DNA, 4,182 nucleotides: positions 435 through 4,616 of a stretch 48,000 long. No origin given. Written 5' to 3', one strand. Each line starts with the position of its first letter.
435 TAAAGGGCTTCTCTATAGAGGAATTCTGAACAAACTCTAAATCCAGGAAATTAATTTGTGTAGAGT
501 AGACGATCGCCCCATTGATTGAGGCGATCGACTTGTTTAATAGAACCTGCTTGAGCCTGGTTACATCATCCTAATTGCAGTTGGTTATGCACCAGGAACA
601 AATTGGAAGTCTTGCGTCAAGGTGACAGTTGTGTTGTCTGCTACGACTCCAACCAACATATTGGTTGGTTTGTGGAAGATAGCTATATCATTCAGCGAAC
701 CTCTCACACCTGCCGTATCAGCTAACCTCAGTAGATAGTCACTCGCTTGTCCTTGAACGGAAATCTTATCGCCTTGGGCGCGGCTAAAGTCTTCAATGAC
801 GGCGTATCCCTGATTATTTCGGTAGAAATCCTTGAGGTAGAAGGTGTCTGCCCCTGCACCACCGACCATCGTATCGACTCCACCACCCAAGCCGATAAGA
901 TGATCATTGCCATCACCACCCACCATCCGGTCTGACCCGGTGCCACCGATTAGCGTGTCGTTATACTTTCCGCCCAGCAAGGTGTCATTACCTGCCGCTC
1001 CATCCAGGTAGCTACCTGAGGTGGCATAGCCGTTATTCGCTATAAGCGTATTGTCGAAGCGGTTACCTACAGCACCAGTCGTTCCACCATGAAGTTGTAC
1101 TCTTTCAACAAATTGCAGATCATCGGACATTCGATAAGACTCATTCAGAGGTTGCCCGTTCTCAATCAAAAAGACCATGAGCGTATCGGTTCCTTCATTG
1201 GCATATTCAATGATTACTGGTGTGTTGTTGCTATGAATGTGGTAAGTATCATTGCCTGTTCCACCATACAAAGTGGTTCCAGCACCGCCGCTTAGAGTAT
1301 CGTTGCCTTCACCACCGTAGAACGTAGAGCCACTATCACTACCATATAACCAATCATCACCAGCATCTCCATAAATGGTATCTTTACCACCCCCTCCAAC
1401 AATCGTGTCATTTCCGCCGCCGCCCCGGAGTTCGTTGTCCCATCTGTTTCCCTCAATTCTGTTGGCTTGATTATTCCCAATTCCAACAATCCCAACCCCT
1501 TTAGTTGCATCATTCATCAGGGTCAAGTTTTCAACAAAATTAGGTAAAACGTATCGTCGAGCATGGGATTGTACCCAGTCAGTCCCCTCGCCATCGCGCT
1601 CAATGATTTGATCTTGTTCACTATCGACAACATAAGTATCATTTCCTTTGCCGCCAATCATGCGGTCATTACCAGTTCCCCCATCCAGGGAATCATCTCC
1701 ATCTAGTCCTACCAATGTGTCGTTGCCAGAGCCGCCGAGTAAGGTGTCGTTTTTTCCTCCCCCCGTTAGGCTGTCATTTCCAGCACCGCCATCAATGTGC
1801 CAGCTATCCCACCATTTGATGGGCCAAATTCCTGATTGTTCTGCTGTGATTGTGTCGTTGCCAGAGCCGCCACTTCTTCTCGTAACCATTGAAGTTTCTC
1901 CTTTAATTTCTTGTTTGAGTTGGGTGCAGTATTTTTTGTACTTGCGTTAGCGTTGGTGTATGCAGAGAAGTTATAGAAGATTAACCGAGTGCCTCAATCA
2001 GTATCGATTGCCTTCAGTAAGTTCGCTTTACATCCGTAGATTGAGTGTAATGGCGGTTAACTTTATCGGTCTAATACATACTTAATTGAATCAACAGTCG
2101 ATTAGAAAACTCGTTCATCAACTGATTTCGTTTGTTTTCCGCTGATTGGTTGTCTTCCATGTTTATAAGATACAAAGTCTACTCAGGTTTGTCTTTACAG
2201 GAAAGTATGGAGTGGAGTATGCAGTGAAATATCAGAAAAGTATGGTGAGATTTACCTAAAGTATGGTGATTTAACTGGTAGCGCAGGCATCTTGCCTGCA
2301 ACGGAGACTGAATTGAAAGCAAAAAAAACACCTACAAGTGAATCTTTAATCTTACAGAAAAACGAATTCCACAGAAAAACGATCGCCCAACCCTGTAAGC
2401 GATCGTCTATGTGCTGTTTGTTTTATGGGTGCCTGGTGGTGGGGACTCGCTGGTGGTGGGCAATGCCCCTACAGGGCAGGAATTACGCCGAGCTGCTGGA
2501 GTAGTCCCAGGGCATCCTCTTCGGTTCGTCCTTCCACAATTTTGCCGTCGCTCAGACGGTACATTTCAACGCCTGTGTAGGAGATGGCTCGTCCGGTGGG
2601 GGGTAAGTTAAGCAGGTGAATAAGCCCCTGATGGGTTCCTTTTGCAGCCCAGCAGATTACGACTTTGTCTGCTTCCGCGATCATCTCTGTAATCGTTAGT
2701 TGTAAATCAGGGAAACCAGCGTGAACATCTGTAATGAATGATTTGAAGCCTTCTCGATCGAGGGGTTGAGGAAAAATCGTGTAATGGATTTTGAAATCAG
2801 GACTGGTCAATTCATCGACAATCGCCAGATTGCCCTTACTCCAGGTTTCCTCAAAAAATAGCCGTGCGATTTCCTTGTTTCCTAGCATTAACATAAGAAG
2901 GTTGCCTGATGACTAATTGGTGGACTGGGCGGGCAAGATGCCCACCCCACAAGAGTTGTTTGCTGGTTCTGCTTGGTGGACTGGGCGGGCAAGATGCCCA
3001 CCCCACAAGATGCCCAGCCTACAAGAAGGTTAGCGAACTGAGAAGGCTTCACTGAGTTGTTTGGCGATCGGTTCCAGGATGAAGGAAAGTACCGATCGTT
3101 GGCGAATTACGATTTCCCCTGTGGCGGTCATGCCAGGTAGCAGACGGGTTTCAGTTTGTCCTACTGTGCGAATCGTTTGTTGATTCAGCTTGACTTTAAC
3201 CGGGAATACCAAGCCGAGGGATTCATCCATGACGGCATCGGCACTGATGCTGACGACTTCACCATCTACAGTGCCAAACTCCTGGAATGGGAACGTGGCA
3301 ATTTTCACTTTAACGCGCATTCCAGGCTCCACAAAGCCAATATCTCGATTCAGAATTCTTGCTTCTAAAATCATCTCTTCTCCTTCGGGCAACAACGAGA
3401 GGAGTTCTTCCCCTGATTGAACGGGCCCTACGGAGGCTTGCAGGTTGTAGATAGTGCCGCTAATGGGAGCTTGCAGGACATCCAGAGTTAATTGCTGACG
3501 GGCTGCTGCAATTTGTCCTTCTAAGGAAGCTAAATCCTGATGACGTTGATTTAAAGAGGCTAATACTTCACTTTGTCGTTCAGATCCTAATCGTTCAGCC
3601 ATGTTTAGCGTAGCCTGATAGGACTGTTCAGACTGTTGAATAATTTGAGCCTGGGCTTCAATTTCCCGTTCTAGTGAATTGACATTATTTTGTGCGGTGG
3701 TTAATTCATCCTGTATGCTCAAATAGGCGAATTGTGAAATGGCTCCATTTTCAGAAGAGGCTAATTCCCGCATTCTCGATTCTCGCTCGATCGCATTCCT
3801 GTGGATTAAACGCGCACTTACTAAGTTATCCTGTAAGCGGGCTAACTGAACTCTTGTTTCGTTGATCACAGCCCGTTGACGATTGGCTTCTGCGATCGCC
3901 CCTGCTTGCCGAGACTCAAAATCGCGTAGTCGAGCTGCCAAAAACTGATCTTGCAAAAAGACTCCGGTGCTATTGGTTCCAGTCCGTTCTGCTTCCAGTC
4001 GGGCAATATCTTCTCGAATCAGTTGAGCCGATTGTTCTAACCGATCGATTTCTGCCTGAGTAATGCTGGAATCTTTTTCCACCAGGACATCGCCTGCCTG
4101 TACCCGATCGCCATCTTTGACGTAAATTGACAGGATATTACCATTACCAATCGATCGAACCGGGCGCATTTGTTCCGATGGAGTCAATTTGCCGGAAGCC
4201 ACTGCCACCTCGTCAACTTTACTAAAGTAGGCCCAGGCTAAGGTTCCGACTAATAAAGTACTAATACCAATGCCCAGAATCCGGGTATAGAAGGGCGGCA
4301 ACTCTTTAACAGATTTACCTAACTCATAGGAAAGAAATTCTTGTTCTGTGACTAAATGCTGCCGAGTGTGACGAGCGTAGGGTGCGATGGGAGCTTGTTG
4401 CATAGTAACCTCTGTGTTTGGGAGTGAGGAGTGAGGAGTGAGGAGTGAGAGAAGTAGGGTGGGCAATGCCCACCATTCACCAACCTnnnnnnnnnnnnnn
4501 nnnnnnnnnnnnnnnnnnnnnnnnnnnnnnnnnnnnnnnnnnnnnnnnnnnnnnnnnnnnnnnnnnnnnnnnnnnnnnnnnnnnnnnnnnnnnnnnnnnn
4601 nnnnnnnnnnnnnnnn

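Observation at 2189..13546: Four copies of a ~180-bp intergenic cassette built from helically phased direct repeats (AGTATGG boxes and an 11-bp GTTC ladder)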

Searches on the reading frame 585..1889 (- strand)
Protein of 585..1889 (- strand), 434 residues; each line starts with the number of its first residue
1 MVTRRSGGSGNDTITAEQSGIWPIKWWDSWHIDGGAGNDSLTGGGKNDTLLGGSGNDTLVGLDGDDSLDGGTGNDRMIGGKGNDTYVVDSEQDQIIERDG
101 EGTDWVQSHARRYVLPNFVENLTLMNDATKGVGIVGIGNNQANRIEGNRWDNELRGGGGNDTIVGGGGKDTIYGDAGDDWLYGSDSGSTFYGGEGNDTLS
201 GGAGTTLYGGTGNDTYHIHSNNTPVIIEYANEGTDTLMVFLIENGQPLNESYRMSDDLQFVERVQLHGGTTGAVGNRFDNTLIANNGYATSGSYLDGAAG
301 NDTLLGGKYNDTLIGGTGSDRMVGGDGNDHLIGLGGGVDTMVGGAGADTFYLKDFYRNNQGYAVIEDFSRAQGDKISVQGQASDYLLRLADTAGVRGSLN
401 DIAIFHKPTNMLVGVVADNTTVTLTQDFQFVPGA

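Call 9: search_protein_families(library=pfam, proteins=[window:585-1889:-])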
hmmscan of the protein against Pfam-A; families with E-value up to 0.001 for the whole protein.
window:585-1889:- (434 aa): 1 family
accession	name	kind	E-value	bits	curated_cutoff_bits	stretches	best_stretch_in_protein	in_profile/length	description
PF00353.25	HemolysinCabind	-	8e-39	131.6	23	5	52-85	2-35/36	RTX calcium-binding nonapeptide repeat (4 copies)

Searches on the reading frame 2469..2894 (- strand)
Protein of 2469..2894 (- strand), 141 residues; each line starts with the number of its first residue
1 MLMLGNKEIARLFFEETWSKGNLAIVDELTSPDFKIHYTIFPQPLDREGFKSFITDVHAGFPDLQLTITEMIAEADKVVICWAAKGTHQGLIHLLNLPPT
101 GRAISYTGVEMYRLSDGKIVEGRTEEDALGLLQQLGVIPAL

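Call 9: search_protein_families(library=pfam, proteins=[window:2469-2894:-])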
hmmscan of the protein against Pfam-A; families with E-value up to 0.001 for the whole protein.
window:2469-2894:- (141 aa): 2 families
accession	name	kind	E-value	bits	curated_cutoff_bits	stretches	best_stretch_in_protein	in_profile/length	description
PF07366.18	SnoaL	-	1e-31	109.8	28.4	1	10-135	3-126/126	SnoaL-like polyketide cyclase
PF12680.13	SnoaL_2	-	5.4e-20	72.3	27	1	11-121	2-101/102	SnoaL-like domain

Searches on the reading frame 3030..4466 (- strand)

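Call 9: search_protein_families(library=pfam, proteins=[window:3030-4466:-])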
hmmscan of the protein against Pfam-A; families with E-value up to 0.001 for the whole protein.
window:3030-4466:- (478 aa): 3 families
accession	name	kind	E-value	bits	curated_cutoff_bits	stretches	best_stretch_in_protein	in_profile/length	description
PF13437.12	HlyD_3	-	8.9e-18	65.4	22.2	1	330-445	1-106/106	HlyD family secretion protein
PF16576.10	HlyD_D23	-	1.7e-07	31.2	30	1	276-398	56-178/214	Barrel-sandwich domain of CusB or HlyD membrane-fusion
PF13533.13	Biotin_lipoyl_2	-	5.7e-06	26.5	29.8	1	104-129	4-29/32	Biotin-lipoyl like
